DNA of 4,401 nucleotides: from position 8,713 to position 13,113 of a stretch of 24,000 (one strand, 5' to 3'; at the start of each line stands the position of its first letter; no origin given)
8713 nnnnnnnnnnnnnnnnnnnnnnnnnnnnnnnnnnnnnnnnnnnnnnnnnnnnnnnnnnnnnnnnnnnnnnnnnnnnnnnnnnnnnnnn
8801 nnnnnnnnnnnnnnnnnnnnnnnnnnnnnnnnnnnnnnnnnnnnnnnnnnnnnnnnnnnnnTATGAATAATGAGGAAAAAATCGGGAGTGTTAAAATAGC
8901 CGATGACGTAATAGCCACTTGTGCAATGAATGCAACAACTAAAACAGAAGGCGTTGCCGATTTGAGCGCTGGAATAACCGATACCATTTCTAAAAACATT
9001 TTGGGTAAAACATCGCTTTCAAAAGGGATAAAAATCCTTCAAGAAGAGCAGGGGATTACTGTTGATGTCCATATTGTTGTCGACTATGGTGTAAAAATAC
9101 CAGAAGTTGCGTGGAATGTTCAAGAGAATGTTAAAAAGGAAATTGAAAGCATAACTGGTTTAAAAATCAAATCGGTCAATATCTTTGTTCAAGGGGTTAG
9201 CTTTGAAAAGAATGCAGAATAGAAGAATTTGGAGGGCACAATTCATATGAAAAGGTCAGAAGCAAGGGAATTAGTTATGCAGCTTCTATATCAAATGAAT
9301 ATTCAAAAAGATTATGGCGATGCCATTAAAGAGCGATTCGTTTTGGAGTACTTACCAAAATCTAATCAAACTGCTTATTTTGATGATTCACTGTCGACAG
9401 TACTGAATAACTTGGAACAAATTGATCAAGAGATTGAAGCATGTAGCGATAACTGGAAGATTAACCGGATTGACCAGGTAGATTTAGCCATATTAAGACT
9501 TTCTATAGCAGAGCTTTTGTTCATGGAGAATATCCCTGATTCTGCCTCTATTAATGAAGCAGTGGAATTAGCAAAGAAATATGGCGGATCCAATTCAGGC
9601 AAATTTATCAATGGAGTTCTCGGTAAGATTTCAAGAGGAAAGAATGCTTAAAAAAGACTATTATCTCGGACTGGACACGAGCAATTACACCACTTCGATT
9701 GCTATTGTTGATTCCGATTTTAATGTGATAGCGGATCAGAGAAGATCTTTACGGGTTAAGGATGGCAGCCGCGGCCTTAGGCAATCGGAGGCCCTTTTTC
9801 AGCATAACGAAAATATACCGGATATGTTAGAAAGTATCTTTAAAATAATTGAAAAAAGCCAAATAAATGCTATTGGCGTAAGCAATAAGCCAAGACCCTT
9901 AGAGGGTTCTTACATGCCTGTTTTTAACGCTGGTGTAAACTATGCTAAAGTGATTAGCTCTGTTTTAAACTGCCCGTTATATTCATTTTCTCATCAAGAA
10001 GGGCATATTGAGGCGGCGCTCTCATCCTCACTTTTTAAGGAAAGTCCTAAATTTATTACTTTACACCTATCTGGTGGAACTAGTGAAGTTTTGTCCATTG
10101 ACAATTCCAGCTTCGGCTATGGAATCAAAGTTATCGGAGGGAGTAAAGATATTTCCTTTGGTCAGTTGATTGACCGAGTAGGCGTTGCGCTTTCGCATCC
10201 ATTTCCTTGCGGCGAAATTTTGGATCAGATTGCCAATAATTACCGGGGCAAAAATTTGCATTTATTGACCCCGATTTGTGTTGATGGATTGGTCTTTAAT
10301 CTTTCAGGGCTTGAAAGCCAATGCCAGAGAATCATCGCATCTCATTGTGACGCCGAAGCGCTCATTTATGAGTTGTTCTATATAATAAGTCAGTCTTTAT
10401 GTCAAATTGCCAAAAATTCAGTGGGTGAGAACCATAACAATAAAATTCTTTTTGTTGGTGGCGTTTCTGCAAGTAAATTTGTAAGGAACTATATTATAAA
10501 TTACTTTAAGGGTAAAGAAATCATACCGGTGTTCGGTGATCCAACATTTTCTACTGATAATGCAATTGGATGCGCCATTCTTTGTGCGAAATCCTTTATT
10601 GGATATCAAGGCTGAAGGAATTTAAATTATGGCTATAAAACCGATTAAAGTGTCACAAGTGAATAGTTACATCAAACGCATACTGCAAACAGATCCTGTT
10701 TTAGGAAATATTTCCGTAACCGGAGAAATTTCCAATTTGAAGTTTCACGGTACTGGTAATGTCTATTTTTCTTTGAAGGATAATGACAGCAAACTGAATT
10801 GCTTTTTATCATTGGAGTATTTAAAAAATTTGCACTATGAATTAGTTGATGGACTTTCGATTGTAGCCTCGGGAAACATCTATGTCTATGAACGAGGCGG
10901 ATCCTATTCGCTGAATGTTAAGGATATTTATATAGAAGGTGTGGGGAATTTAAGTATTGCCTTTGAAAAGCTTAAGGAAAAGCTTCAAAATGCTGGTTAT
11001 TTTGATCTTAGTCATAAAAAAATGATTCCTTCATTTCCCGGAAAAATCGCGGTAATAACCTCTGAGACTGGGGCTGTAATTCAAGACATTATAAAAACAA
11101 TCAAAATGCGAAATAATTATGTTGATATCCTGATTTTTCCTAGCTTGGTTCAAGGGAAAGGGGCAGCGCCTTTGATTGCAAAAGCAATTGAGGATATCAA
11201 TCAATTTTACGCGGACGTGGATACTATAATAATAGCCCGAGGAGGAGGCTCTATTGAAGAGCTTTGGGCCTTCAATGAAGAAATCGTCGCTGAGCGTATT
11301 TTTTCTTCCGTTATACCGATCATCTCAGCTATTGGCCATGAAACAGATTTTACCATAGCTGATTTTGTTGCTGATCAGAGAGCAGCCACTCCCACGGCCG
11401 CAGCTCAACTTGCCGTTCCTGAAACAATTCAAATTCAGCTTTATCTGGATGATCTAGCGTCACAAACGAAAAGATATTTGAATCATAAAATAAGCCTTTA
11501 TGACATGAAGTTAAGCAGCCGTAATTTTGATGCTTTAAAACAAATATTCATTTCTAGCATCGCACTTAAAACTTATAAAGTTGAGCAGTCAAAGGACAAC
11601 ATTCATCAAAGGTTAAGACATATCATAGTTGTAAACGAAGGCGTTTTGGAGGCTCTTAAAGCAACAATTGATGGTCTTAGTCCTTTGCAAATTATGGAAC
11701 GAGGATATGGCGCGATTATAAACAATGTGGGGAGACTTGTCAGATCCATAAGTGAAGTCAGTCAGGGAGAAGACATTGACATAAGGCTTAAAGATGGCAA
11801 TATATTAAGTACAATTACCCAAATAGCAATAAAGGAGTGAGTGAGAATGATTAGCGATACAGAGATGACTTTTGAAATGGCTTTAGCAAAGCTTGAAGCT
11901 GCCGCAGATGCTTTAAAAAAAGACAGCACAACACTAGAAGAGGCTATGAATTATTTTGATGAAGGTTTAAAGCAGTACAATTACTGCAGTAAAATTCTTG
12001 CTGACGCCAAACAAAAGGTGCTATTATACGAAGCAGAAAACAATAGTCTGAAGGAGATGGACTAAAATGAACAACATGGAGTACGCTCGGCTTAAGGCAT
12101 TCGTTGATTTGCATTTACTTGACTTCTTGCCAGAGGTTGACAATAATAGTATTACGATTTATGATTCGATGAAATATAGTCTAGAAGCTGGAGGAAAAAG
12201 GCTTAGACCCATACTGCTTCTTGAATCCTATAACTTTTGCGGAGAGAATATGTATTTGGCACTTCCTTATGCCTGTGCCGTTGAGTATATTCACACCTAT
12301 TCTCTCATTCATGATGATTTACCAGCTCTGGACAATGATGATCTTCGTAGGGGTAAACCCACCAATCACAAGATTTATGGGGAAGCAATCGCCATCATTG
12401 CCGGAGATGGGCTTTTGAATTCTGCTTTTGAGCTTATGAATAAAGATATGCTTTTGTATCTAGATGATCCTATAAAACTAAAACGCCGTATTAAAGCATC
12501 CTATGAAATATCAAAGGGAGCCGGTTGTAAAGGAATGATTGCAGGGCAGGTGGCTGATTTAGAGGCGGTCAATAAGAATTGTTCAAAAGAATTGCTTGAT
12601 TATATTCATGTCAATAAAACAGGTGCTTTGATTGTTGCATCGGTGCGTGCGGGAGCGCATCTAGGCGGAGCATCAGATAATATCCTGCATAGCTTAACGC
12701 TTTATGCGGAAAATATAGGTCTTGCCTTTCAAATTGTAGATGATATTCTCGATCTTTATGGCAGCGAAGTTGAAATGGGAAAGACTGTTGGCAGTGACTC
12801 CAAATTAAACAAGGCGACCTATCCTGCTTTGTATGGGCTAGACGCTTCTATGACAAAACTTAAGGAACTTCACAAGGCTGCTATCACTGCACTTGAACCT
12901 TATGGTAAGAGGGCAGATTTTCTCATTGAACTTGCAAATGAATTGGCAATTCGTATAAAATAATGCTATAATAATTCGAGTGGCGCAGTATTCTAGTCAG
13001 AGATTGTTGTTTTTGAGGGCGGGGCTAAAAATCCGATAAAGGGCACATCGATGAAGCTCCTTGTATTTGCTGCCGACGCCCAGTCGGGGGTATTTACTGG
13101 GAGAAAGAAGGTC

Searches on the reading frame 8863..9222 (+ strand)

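Call 11: search_protein_families(library=pfam, proteins=[window:8863-9222:+])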
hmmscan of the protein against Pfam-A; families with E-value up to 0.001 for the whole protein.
window:8863-9222:+ (119 aa): 1 family
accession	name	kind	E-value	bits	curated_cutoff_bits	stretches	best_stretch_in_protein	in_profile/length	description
PF03780.18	Asp23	-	5.3e-31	107.7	28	1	7-112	2-107/108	Asp23 family, cell envelope-related function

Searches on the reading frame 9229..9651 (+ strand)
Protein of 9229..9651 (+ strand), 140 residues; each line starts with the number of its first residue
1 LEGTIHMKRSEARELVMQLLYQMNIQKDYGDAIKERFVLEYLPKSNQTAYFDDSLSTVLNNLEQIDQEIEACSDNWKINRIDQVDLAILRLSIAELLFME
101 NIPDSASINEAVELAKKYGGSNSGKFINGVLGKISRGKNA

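Call 12: search_protein_families(library=pfam, proteins=[window:9229-9651:+], max_evalue=1)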
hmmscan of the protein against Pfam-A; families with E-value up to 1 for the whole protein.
window:9229-9651:+ (140 aa): 1 family
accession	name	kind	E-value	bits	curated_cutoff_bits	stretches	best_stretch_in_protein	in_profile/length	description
PF01029.23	NusB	-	2.5e-39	135.1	23.1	1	11-136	2-133/133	NusB family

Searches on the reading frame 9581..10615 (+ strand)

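Call 4: search_protein_families(library=pfam, proteins=[window:9581-10615:+])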
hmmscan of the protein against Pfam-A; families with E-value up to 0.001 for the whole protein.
window:9581-10615:+ (344 aa): 1 family
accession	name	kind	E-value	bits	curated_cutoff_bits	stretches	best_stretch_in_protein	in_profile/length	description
PF00814.31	TsaD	-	1.1e-21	78.2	24.8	1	70-328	24-259/264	tRNA N6-adenosine threonylcarbamoyltransferase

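Call 5: search_protein_families(library=ncbifam, proteins=[window:9581-10615:+])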
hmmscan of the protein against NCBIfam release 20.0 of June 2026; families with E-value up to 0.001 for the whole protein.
window:9581-10615:+ (344 aa): 4 families
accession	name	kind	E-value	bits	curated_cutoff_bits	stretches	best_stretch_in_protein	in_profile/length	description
TIGR00329.1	gcp_kae1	subfamily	2e-38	132.4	207.8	1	29-329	1-302/305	tRNA (adenosine(37)-N6)-threonylcarbamoyltransferase complex transferase subunit TsaD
TIGR03723.1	T6A_TsaD_YgjD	equivalog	4.9e-32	111.3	296.1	1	29-337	2-311/314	tRNA (adenosine(37)-N6)-threonylcarbamoyltransferase complex transferase subunit TsaD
TIGR03722.2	arch_KAE1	equivalog_domain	9.9e-30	103.7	375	1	29-333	2-291/323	KEOPS complex N(6)-L-threonylcarbamoyladenine synthase Kae1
NF007174.0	PRK09605.1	equivalog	1.4e-27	96.4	447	1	28-337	3-297/535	bifunctional N(6)-L-threonylcarbamoyladenine synthase/serine/threonine protein kinase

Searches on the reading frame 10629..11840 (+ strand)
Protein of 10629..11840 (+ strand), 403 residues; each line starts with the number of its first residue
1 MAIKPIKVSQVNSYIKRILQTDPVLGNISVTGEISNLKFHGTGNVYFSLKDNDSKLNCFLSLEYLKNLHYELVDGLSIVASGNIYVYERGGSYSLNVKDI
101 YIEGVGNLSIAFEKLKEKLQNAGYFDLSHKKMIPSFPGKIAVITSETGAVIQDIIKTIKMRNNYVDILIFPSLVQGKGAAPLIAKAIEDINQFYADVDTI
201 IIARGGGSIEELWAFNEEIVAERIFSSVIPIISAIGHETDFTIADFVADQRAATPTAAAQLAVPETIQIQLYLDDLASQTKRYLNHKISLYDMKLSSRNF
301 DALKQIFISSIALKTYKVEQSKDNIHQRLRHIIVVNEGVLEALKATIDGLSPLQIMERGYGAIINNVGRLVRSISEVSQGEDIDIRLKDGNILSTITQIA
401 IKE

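Call 4: search_protein_families(library=pfam, proteins=[window:10629-11840:+])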
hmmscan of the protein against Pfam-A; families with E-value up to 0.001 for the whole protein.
window:10629-11840:+ (403 aa): 3 families
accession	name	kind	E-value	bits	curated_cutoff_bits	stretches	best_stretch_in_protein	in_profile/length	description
PF02601.20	Exonuc_VII_L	-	2.7e-82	277.2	35.9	2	124-331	1-201/315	Exonuclease VII, large subunit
PF13742.12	tRNA_anti_2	-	1.8e-22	79.8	27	1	7-100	2-94/95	OB-fold nucleic acid binding domain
PF01336.31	tRNA_anti-codon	-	8.4e-07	29.3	27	1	28-102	1-74/75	OB-fold nucleic acid binding domain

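Call 5: search_protein_families(library=ncbifam, proteins=[window:10629-11840:+])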
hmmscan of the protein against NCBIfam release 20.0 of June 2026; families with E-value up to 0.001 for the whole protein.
window:10629-11840:+ (403 aa): 2 families
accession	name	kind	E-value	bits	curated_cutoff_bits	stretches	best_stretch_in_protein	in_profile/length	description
TIGR00237.1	xseA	equivalog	2.6e-127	425.2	180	1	7-396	1-388/389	exodeoxyribonuclease VII large subunit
TIGR02393.1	RpoD_Cterm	equivalog_domain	0.00054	19.6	354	1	227-331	129-226/238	RNA polymerase sigma factor RpoD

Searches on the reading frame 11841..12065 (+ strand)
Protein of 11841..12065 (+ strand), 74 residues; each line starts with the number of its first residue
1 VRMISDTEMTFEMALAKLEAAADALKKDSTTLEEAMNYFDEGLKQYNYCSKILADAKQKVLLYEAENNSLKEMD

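Call 4: search_protein_families(library=pfam, proteins=[window:11841-12065:+])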
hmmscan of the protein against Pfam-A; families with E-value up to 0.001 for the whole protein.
window:11841-12065:+ (74 aa): 1 family
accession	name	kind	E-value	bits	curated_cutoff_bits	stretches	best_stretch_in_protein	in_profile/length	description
PF02609.21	Exonuc_VII_S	-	1.1e-12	48.2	24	1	11-60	1-50/52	Exonuclease VII small subunit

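Call 5: search_protein_families(library=ncbifam, proteins=[window:11841-12065:+])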
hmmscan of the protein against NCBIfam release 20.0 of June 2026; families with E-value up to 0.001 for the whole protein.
window:11841-12065:+ (74 aa): 13 families
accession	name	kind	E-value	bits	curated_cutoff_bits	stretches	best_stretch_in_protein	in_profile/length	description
TIGR01280.1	xseB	equivalog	4.9e-13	48.9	35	1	10-60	1-51/57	exodeoxyribonuclease VII small subunit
NF002140.0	PRK00977.1-4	equivalog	8.6e-13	47.9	71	1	6-69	7-70/81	exodeoxyribonuclease VII small subunit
NF010669.0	PRK14066.1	equivalog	2.8e-09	37.1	113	1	10-61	5-56/76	exodeoxyribonuclease VII small subunit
NF010666.0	PRK14063.1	equivalog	8e-09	35.5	111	1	6-63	4-61/78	exodeoxyribonuclease VII small subunit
NF002141.0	PRK00977.1-5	equivalog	8.4e-09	35.2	92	1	9-72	21-82/93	exodeoxyribonuclease VII small subunit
NF002139.0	PRK00977.1-3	equivalog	3.4e-08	33.5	68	1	7-61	11-65/84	exodeoxyribonuclease VII small subunit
NF002137.0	PRK00977.1-1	equivalog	1.5e-07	31.2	94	1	7-72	7-74/80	exodeoxyribonuclease VII small subunit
NF010672.0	PRK14069.1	equivalog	4.2e-07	30.2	123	1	7-64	6-64/95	exodeoxyribonuclease VII small subunit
NF010670.0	PRK14067.1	equivalog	2.4e-06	27.1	107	1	7-63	6-62/81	exodeoxyribonuclease VII small subunit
NF002138.0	PRK00977.1-2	equivalog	3.5e-06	26.7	77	1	7-74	4-71/77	exodeoxyribonuclease VII small subunit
NF010673.0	PRK14070.1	equivalog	9.5e-06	25.6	119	1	9-61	1-53/75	exodeoxyribonuclease VII small subunit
NF010667.0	PRK14064.1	equivalog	1.2e-05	25.6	134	1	9-59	6-56/75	exodeoxyribonuclease VII small subunit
NF010671.0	PRK14068.1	equivalog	6.6e-05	22.9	95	1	8-61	5-58/76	exodeoxyribonuclease VII small subunit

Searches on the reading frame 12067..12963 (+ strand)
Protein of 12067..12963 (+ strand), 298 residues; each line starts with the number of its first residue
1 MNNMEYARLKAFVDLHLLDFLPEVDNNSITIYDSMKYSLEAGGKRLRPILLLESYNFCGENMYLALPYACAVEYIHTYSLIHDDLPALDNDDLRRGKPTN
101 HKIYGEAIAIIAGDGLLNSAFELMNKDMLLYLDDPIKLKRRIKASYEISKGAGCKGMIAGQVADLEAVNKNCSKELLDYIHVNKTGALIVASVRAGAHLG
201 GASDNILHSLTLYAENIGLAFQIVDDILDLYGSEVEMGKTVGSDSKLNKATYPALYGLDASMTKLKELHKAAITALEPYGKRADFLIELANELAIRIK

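Call 4: search_protein_families(library=pfam, proteins=[window:12067-12963:+])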
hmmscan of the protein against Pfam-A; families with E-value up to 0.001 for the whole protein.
window:12067-12963:+ (298 aa): 1 family
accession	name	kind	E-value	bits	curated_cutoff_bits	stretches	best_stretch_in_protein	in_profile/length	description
PF00348.22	polyprenyl_synt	-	3.7e-58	197.1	27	1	31-270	4-232/251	Polyprenyl synthetase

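Call 5: search_protein_families(library=ncbifam, proteins=[window:12067-12963:+])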
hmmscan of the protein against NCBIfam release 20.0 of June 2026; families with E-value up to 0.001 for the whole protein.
window:12067-12963:+ (298 aa): 16 families
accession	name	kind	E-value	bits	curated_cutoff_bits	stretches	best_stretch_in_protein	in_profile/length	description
NF045485.1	FPPsyn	subfamily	3.3e-100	334.9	275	1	11-296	6-286/288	farnesyl diphosphate synthase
NF045685.1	GGPPSynCrtE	equivalog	1.2e-91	306.7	460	1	28-296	27-291/293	geranylgeranyl diphosphate synthase CrtE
NF007877.0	PRK10581.1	equivalog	6.4e-67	225.8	321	1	13-279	14-277/299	(2E,6E)-farnesyl diphosphate synthase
NF040698.1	IdsA_Meth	equivalog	2e-53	181.8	468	1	14-263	15-255/328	short chain isoprenyl diphosphate synthase IdsA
NF041169.1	f2_encap_cargo4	exception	3.5e-52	177.7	450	1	40-272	47-267/334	family 2 encapsulin nanocompartment cargo protein polyprenyl transferase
NF041003.1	GGPP_syn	equivalog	1.5e-45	155.7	500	1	24-265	21-254/326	geranylgeranyl diphosphate synthase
TIGR02748.1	GerC3_HepT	equivalog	2.3e-36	125.5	456.55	1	30-265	30-250/319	heptaprenyl diphosphate synthase component II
NF040789.2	gerfarn_diphsyn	equivalog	7.4e-33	114.1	560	1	30-255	33-264/345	geranylfarnesyl diphosphate synthase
TIGR02749.1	prenyl_cyano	equivalog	6.4e-32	110.8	383.2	1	35-269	36-257/322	solanesyl diphosphate synthase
NF045549.1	GGPPsyn_IdsB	equivalog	2.5e-31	109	475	1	41-272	63-286/346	geranylgeranyl diphosphate synthase IdsB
NF045628.1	HxpDPsynlarge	equivalog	3.7e-29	101.7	500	2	24-125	16-115/311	hexaprenyl-diphosphate synthase large subunit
NF040627.1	GFPS_Meth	equivalog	1.1e-27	97.3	600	1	11-271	10-243/285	geranylfarnesyl diphosphate synthase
NF042417.1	NPPPS_Mycobact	equivalog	1.3e-26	93.4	600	1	30-268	43-266/335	nonaprenyl/(2E,6E)-farnesyl/geranylgeranyl diphosphat synthase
NF008140.0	PRK10888.1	equivalog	7.9e-26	91.1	412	1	31-273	32-259/323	octaprenyl diphosphate synthase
NF040936.1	hexpp_archaea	equivalog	6.2e-13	48.7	400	1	7-289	8-263/275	hexaprenyl pyrophosphate synthase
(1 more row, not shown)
